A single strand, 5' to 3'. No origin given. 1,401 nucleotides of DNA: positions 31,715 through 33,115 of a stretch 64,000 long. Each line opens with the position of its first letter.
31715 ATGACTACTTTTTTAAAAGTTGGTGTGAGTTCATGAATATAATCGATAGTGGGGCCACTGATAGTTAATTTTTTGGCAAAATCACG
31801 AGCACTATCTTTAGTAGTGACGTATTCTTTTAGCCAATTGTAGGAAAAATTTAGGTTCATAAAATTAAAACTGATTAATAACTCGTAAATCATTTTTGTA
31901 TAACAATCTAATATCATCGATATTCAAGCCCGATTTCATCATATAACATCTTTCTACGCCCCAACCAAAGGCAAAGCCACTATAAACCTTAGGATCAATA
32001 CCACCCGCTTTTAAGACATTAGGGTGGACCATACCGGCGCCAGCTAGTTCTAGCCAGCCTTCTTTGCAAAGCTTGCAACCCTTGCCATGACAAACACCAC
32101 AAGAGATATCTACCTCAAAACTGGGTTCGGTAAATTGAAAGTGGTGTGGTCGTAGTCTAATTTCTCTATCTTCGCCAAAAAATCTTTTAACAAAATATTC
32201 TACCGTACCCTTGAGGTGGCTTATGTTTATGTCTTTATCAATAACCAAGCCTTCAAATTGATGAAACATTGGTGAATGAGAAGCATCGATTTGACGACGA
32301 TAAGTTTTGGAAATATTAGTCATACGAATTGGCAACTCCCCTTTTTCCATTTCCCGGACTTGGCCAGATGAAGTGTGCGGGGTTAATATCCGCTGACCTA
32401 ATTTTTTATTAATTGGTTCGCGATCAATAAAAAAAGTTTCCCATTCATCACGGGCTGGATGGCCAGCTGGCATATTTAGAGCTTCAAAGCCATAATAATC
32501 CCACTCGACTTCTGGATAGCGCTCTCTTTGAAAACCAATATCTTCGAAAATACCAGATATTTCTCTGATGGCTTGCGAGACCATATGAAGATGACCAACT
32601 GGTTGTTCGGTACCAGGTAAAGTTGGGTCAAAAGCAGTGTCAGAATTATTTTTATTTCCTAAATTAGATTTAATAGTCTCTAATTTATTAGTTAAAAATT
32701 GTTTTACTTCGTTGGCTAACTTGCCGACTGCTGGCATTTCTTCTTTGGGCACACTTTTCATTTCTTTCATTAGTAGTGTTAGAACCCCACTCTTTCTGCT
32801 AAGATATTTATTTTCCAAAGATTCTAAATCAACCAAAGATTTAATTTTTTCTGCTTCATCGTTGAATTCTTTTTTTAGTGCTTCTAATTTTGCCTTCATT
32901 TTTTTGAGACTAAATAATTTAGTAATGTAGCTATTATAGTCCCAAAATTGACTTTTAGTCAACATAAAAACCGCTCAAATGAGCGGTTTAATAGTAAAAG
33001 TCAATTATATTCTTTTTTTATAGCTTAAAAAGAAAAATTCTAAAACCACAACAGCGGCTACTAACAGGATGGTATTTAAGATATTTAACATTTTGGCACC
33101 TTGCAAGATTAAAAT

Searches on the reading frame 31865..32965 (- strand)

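Call 73: search_protein_families(library=pfam, proteins=[window:31865-32965:-], max_evalue=0.001)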
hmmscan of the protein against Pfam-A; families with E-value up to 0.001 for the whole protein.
window:31865-32965:- (366 aa): 2 families
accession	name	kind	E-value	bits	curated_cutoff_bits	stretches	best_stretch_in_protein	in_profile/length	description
PF01409.25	tRNA-synt_2d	-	2.2e-80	270.1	19.8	1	112-366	2-246/246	tRNA synthetases class II core domain (F)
PF02912.23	Phe_tRNA-synt_N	-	1.9e-15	57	22.3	1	43-105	2-63/69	Aminoacyl tRNA synthetase class II, N-terminal domain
